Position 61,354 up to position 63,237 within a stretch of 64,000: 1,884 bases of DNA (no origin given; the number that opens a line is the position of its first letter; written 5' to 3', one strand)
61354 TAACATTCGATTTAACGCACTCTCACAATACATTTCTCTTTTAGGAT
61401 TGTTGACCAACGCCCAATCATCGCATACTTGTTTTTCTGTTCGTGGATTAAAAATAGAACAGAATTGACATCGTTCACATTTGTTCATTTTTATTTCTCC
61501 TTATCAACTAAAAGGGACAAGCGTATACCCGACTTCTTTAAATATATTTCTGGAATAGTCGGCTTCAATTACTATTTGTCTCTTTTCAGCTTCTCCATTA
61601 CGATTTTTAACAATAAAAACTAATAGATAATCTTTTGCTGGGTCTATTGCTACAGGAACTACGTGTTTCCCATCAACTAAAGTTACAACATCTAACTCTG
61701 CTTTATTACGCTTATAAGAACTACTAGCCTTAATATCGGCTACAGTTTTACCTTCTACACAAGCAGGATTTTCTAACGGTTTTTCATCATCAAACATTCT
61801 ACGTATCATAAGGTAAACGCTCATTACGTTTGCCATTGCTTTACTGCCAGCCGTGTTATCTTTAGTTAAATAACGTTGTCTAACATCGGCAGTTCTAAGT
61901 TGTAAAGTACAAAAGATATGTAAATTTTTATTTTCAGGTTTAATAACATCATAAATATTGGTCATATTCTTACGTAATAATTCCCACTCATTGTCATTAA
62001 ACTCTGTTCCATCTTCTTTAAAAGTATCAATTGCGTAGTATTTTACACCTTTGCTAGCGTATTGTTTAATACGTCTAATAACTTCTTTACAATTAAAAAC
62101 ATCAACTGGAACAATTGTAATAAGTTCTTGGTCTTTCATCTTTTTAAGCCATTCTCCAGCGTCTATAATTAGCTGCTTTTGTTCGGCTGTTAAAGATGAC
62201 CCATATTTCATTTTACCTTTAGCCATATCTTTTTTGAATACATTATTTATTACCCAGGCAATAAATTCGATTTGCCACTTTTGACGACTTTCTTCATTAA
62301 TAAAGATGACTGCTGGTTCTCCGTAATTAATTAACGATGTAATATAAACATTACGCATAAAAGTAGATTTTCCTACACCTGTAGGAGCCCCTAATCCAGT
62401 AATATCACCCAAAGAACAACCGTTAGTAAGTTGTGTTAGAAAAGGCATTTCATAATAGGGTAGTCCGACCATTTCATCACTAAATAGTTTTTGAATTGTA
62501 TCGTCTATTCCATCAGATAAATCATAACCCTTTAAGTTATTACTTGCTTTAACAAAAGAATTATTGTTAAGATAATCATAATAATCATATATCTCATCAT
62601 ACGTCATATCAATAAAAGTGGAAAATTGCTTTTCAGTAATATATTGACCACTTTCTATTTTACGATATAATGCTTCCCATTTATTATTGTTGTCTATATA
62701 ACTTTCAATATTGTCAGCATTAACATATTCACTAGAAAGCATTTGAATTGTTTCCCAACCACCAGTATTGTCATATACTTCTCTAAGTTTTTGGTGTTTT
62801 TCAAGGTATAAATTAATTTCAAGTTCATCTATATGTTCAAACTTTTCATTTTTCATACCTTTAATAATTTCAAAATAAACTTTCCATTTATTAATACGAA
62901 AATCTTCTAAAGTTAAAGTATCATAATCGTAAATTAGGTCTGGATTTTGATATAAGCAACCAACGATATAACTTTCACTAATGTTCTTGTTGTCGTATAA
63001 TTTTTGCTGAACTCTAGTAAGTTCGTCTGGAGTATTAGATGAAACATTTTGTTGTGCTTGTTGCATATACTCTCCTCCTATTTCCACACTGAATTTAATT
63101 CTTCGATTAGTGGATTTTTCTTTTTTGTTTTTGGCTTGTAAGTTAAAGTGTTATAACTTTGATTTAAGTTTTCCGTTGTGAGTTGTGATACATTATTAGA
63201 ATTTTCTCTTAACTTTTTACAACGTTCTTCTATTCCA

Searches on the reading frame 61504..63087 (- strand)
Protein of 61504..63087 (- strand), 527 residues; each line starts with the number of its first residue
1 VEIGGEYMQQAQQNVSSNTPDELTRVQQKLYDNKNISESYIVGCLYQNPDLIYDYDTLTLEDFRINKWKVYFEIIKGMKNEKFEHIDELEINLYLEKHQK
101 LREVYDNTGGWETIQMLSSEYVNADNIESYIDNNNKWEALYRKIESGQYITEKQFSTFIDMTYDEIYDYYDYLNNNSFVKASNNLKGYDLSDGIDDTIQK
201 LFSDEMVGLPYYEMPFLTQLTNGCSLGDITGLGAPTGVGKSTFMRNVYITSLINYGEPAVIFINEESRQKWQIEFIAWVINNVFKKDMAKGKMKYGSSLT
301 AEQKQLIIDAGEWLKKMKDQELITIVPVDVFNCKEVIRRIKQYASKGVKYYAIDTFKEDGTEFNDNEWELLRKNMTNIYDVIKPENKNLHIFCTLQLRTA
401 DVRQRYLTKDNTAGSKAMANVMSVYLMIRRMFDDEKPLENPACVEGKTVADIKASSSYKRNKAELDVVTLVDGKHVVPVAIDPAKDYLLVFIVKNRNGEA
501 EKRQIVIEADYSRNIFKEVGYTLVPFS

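Call 15: search_protein_families(library=phrogs, proteins=[window:61504-63087:-], max_evalue=0.01)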
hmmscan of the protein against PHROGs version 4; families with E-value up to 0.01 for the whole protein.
window:61504-63087:- (527 aa): 2 families
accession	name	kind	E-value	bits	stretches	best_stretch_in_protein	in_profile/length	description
phrog_19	-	DNA, RNA and nucleotide metabolism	4.6e-42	145.7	1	29-520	155-582/621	DnaB-like replicative helicase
phrog_239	-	DNA, RNA and nucleotide metabolism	2.1e-15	57.7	1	179-440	305-563/801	DNA primase/helicase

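Call 16: search_protein_families(library=pfam, proteins=[window:61504-63087:-], max_evalue=0.01)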
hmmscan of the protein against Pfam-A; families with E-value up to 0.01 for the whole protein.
window:61504-63087:- (527 aa): 3 families
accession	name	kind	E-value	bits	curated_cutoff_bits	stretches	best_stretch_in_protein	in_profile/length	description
PF00772.26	DnaB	-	1.3e-06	28.9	23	1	37-132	8-99/103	DnaB-like helicase N terminal domain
PF03796.21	DnaB_C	-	1.9e-05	24.7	27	1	217-354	9-136/255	DnaB-like helicase C terminal domain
PF02456.21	Adeno_IVa2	-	0.0082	15.4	21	0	234-278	94-138/370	Adenovirus IVa2 protein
